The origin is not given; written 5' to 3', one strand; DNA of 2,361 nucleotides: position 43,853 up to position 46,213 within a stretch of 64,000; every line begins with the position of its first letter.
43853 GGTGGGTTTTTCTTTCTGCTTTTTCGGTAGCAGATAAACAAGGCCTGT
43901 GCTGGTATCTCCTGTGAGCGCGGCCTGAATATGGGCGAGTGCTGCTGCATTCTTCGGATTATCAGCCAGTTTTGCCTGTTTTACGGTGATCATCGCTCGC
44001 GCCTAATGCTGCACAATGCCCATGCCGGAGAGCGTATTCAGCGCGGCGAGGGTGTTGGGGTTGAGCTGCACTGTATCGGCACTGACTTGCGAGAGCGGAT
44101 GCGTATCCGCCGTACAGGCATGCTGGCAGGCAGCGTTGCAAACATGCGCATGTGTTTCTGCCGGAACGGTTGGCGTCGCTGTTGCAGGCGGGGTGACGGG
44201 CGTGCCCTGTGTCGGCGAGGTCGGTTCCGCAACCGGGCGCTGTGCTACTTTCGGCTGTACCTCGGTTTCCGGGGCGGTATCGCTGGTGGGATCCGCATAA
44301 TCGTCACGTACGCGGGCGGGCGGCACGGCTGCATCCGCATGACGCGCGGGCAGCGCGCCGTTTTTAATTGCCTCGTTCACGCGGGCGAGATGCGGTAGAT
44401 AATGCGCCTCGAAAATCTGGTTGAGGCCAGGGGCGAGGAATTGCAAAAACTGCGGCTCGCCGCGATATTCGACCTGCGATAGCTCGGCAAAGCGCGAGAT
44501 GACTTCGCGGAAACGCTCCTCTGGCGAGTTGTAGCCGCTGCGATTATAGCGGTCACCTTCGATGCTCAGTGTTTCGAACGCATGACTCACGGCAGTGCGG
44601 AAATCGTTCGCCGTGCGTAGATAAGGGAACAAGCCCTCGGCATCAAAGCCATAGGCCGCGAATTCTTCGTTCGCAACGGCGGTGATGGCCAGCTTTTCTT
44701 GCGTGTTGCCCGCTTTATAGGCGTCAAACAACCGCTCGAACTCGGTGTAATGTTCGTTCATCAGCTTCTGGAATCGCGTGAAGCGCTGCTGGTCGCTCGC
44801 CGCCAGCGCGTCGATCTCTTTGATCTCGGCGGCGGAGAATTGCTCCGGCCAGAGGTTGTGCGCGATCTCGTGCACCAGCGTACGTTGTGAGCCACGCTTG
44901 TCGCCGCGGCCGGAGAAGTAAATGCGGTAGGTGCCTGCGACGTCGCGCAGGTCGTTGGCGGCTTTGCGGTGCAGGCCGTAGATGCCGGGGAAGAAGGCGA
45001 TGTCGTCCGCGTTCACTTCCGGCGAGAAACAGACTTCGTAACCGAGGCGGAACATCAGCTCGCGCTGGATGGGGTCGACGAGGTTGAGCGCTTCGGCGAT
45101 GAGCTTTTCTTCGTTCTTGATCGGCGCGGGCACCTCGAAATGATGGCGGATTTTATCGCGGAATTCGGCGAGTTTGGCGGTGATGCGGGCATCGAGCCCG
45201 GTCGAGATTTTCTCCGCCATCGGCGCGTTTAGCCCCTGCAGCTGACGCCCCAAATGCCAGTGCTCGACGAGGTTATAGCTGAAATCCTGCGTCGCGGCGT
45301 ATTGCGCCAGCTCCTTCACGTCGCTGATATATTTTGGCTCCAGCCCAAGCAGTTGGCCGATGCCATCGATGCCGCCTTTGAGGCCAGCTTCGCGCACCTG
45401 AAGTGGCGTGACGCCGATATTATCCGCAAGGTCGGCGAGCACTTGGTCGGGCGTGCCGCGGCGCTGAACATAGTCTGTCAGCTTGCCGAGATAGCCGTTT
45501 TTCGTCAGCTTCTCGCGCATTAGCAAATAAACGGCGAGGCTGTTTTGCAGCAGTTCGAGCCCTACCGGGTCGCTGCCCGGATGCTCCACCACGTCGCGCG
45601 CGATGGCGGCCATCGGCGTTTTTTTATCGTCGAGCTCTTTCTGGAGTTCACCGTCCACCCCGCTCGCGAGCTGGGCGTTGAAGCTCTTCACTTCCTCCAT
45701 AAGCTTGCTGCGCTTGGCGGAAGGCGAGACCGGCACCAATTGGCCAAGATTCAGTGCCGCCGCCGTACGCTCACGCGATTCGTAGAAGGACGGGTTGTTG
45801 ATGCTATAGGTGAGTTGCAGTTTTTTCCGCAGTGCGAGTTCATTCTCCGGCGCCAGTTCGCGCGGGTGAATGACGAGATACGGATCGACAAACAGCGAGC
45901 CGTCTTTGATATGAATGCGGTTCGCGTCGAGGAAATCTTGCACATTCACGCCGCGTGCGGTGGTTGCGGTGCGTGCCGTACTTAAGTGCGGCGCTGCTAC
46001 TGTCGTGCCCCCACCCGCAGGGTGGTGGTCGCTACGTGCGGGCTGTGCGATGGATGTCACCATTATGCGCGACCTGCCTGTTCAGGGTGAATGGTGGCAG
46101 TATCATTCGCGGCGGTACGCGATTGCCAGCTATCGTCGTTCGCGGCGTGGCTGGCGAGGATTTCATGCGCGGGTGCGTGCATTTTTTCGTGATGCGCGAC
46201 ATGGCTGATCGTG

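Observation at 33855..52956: Five orphan-gene promoters share one 21-bp direct-repeat operator at a fixed distance from the -10 (candidate response-regulator regulon)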

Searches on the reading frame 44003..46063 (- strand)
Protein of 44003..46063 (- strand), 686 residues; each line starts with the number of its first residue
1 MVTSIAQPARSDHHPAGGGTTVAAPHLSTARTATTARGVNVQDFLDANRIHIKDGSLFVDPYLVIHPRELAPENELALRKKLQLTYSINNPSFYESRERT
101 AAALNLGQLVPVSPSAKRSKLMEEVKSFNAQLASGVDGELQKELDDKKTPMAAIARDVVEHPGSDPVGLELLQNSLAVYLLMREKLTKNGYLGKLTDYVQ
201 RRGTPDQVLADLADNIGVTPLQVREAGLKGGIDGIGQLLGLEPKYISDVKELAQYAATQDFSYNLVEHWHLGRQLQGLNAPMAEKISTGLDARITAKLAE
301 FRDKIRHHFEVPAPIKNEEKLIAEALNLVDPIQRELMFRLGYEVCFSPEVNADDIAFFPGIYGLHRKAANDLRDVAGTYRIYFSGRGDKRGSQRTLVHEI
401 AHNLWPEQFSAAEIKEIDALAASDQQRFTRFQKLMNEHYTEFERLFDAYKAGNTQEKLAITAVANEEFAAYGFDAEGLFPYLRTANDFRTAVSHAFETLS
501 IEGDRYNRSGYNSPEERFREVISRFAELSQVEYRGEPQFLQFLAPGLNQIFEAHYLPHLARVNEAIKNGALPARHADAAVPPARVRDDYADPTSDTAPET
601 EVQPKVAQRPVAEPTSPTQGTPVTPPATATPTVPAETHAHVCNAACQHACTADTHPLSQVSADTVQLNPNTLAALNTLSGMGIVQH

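Call 20: search_protein_families(library=pfam, max_evalue=0.01, proteins=[window:44003-46063:-])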
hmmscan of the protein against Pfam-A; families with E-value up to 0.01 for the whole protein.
window:44003-46063:- (686 aa): 0 families

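Call 75: search_protein_families(library=phrogs, max_evalue=0.001, proteins=[window:44003-46063:-])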
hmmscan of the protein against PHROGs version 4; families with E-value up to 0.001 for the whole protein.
window:44003-46063:- (686 aa): 0 families

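Call 76: search_protein_families(library=padloc, max_evalue=0.001, proteins=[window:44003-46063:-])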
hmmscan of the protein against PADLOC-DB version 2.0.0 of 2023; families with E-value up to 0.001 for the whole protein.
window:44003-46063:- (686 aa): 0 families

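Call 89: search_protein_representatives(protein=window:44003-46063:-)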
Query: 686 residues. Proteins with E-value up to 0.001 (for the whole library): 74; up to 1e-10: 70; up to 1e-30: 58. The best 74 are listed.
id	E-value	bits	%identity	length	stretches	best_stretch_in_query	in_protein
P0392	3.8e-224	762.9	55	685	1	20-684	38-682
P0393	4.2e-185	633.9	51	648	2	31-576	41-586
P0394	3.8e-170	584.5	66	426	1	247-684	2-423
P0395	5.2e-168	577.4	61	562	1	34-442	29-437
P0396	2.6e-163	561.9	49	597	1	41-628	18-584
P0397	9.6e-159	546.8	44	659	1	37-637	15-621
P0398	7.7e-155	533.9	45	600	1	30-584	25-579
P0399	5.3e-144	498.1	43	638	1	7-597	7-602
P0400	2.2e-139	482.8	42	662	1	20-572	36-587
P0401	5.5e-135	468.3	42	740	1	22-635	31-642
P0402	7.5e-135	467.9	42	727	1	31-582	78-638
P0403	4.0e-125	435.7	42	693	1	37-678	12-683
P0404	6.1e-122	425.2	40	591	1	39-572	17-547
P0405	1.9e-117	410.4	51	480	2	291-648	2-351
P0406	2.1e-116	406.9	40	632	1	22-579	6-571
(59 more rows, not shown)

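Call 91: search_solved_structures(query=A6, max_evalue=1, show_alignments=1)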
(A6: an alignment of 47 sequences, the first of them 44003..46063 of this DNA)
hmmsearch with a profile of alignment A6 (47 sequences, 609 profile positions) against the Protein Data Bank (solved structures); distinct sequences matched with E-value up to 1: 20.
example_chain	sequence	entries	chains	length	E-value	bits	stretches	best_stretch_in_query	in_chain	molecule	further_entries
6jw5_A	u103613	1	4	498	0.12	14.1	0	189-222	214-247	TAL effector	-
6jw0_A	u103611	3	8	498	0.19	13.5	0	189-222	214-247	TAL effector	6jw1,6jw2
4osl_A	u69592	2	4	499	0.25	13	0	190-219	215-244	Hax3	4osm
4osr_A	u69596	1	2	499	0.26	13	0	188-217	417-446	Hax3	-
4gjp_A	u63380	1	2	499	0.29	12.8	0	190-217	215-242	Hax3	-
6jw3_A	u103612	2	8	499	0.3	12.8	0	191-217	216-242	TAL effector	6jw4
4osj_A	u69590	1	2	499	0.32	12.7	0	189-219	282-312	Hax3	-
4ot3_A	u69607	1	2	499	0.33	12.6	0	191-219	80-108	Hax3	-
3v6t_A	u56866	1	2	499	0.33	12.6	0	189-217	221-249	dHax3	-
4oss_A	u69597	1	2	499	0.33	12.6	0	194-202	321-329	Hax3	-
4gjr_A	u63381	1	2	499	0.33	12.6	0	189-217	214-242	Hax3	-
4osz_A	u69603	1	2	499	0.36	12.5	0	190-219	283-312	Hax3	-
4oto_A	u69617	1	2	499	0.37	12.5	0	188-217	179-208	Hax3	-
4osw_A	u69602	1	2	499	0.37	12.5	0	193-219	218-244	Hax3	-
4osq_A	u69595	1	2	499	0.38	12.4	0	194-202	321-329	Hax3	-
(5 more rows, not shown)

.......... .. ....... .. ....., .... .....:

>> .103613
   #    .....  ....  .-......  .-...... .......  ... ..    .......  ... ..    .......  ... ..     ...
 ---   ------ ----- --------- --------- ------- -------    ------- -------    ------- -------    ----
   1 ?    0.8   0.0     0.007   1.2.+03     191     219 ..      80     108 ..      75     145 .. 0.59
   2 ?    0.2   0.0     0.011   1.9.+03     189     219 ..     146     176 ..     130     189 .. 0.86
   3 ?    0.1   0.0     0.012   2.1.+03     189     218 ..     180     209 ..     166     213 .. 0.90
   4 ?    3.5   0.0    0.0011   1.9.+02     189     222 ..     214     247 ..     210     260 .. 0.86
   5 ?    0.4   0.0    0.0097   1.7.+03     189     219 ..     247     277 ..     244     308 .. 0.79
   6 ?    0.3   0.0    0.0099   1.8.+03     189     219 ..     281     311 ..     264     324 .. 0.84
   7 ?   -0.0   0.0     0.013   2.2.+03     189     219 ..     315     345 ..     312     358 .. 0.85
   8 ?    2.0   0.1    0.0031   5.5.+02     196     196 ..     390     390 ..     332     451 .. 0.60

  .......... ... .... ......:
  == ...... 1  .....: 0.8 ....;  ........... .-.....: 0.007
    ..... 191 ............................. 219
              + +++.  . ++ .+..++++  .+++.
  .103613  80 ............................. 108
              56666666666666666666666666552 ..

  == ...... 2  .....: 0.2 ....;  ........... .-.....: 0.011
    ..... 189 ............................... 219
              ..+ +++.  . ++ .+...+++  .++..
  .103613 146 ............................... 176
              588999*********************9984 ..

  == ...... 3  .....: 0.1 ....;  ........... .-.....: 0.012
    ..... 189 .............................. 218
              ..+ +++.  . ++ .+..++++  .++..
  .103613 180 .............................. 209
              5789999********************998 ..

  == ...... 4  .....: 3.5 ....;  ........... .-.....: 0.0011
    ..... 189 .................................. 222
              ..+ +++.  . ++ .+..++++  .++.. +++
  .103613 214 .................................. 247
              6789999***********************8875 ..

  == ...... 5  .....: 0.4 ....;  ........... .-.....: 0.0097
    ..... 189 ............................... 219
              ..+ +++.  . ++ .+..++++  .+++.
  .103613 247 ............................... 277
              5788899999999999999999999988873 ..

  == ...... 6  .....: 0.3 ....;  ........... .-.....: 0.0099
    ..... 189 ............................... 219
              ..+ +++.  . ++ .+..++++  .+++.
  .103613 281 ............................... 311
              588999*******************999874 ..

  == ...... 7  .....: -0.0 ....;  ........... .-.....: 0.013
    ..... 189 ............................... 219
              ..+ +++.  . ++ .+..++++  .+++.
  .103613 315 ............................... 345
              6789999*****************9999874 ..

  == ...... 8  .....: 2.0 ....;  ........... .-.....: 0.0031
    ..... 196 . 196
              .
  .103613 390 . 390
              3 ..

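Call 93: search_protein_families(library=pfam, alignment_id=A6, max_evalue=0.01)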
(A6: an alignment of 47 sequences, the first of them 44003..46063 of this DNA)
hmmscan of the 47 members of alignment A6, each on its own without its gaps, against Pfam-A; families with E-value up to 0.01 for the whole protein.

A. member 1, window:44003-46063:- (686 aa): 0 families

B. families by the number of members that match (of 47 scanned): 3 families
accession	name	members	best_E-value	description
PF18958.6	DUF5700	3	0.00014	Putative zinc dependent peptidase (DUF5700)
PF14919.11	MTBP_mid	1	0.0019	MDM2-binding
PF23659.1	UFL1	1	0.0074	E3 UFM1-protein ligase 1-like domain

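Call 95: find_encoding_contigs(protein=P0392, flank=4000, max_places=4)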
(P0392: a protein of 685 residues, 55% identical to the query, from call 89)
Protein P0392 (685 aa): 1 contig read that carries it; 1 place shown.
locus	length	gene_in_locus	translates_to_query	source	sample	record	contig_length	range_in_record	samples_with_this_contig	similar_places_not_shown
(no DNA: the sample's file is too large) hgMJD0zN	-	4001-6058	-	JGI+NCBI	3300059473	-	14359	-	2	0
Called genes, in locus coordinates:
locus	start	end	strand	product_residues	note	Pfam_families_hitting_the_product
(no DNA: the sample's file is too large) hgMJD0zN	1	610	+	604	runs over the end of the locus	PF00317:Ribonuc_red_lgN, PF02867:Ribonuc_red_lgC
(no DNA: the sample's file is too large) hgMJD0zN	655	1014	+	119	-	PF05635:23S_rRNA_IVP, PF22296:bAvd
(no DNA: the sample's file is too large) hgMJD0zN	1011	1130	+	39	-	-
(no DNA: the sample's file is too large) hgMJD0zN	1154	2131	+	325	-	PF00268:Ribonuc_red_sm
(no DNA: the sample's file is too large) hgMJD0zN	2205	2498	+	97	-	-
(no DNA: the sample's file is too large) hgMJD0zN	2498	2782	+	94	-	PF05016:ParE_toxin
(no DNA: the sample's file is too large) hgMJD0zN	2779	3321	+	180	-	PF06325:PrmA, PF05175:MTS (weak), PF13489:Methyltransf_23, PF13847:Methyltransf_31, PF08241:Methyltransf_11 (weak), PF08242:Methyltransf_12 (weak), PF13649:Methyltransf_25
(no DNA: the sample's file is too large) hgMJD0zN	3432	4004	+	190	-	-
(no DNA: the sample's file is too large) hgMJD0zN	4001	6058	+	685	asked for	-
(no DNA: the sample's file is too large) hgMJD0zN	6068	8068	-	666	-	PF25384:Alsin_RLD (faint), PF25390:WD40_RLD, PF00415:RCC1 (weak), PF13540:RCC1_2 (weak), PF00415:RCC1 (weak), PF25390:WD40_RLD, PF13540:RCC1_2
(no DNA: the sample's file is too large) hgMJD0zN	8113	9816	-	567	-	?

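Call 96: find_encoding_contigs(protein=P0396, flank=3000, max_places=3)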
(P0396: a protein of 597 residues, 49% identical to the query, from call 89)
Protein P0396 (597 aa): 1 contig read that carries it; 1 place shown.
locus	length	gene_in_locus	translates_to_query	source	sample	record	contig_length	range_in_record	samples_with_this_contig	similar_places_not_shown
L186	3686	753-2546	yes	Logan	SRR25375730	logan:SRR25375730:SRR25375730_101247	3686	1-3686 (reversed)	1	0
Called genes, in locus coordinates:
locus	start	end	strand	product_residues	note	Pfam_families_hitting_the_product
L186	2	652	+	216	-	?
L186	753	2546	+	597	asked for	-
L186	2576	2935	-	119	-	PF11969:DcpS_C, PF01230:HIT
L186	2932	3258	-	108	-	-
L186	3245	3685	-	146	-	?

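Call 97: find_encoding_contigs(protein=P0397, flank=3000, max_places=3)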
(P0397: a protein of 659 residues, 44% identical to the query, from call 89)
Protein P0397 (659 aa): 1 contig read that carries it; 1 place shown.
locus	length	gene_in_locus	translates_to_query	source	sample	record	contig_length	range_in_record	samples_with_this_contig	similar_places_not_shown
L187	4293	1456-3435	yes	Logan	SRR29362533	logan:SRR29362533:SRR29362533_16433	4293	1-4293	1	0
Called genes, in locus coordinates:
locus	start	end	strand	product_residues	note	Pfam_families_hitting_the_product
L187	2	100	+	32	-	?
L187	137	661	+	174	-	PF05175:MTS, PF06325:PrmA, PF13489:Methyltransf_23 (weak), PF13847:Methyltransf_31 (weak), PF13649:Methyltransf_25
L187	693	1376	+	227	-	-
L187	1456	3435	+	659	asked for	-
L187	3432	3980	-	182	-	PF04264:YceI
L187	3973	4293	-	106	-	?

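Call 101: predict_structure(alignment_id=A6)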
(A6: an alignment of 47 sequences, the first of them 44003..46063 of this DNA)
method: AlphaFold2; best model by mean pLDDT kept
length: 686 residues; sequences in the alignment: 47
mean_pLDDT: 85.2   pTM: 0.80
mean pLDDT of the five models: 85.2, 85.0, 84.6, 83.3, 82.4
residues with pLDDT >= 90: 515; 70-90: 32; 50-70: 22; < 50: 117
segments of 3 or more residues with pLDDT < 50: 1-36, 575-603, 605-624, 626-655
pLDDT, mean of each block of 10 residues (from residue 1): 34 38 36 56 98 98 98 97 96 95 97 97 96 96 97 93 90 98 98 96 96 98 98 98 98 97 97 97 97 98 98 98 98 97 98 96 95 92 96 98 96 98 98 98 98 98 98 96 97 97 93 95 98 96 98 98 92 50 37 40 38 38 41 38 42 52 67 78 53
secondary structure, 60 per line:
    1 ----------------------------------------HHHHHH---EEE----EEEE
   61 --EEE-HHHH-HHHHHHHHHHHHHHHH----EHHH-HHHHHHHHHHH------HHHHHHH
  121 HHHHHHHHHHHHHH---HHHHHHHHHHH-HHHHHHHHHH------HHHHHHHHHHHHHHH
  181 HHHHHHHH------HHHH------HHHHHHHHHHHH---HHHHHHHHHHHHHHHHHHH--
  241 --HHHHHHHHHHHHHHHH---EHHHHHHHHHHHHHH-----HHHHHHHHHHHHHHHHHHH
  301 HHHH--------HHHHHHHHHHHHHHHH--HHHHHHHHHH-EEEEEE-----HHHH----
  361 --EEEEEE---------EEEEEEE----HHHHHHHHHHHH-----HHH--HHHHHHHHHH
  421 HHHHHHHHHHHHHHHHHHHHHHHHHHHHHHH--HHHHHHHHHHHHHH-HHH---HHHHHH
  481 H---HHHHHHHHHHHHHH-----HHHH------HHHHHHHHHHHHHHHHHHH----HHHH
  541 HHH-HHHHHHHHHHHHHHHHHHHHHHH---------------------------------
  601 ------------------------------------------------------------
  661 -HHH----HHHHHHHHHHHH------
elements in order (helices of 4 or more, strands of 3 or more residues): H41-46 E50-52 E57-60 E63-65 H67-70 H72-87 H97-107 H114-134 H138-148 H150-159 H166-188 H195-198 H205-216 H220-238 H243-258 H263-276 H282-304 H313-328 H331-340 E342-347 H353-356 E363-368 E378-384 H389-400 H411-451 H454-467 H475-481 H485-498 H504-507 H514-532 H537-543 H545-567 H669-680

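Call 103: fold_search(model_id=the predicted structure, library=pdb)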
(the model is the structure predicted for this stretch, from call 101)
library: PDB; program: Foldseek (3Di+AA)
matches with E <= 10: 214; with E <= 0.001: 0
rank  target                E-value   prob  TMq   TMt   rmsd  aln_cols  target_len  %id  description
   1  1pwv_A                1.2e-01  0.82  0.16  0.15  13.4       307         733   11  Crystal structure of Anthrax Lethal Factor wild-type protein complexed with an optimised peptide substrate. (released 2004-02-03)
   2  1pwv_B                1.9e-01  0.60  0.14  0.13  14.9       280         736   13  Crystal structure of Anthrax Lethal Factor wild-type protein complexed with an optimised peptide substrate. (released 2004-02-03)
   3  9hjk_A                2.2e-01  0.10  0.09  0.11  25.5       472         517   10  Cryo-EM structure of the Arabidopsis thaliana CAT4 transporter in the outward-open apo state (released 2025-12-10)
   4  1pww_B                2.7e-01  0.66  0.16  0.15  12.8       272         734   11  Crystal structure of Anthrax Lethal Factor active site mutant protein complexed with an optimised peptide substrate in (released 2004-01-27)
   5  1j7n_B                3.1e-01  0.57  0.15  0.14  13.1       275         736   12  Anthrax Toxin Lethal factor (released 2001-11-07)
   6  1pwp_B                3.3e-01  0.82  0.17  0.16  14.0       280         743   11  Crystal Structure of the Anthrax Lethal Factor complexed with Small Molecule Inhibitor NSC 12155 (released 2004-01-13)
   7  1j7n_A                3.6e-01  0.54  0.15  0.14  14.0       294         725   13  Anthrax Toxin Lethal factor (released 2001-11-07)
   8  1pwu_B                4.7e-01  0.51  0.13  0.13  12.3       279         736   10  Crystal Structure of Anthrax Lethal Factor complexed with (3-(N-hydroxycarboxamido)-2-isobutylpropanoyl-Trp-methylamid (released 2004-02-03)
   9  3hq2_B                4.7e-01  0.10  0.11  0.14  23.5       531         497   11  BsuCP Crystal Structure (released 2009-06-30)
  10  8jtc                  4.8e-01  0.06  0.08  0.11  25.6       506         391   11  Human VMAT2 complex with reserpine (released 2023-11-29)
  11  3vvr_A                5.3e-01  0.06  0.08  0.12  25.4       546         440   10  Crystal structure of MATE in complex with MaD5 (released 2013-04-03)
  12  1pwu_A                5.5e-01  0.38  0.14  0.13  14.1       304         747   11  Crystal Structure of Anthrax Lethal Factor complexed with (3-(N-hydroxycarboxamido)-2-isobutylpropanoyl-Trp-methylamid (released 2004-02-03)
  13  3hq2_A                5.5e-01  0.08  0.10  0.12  23.7       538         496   11  BsuCP Crystal Structure (released 2009-06-30)
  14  3vvn                  6.5e-01  0.06  0.09  0.11  26.6       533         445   12  Crystal structure of MATE in the straight conformation (released 2013-04-03)
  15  1pwp_A                8.0e-01  0.33  0.15  0.14  13.3       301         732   12  Crystal Structure of the Anthrax Lethal Factor complexed with Small Molecule Inhibitor NSC 12155 (released 2004-01-13)
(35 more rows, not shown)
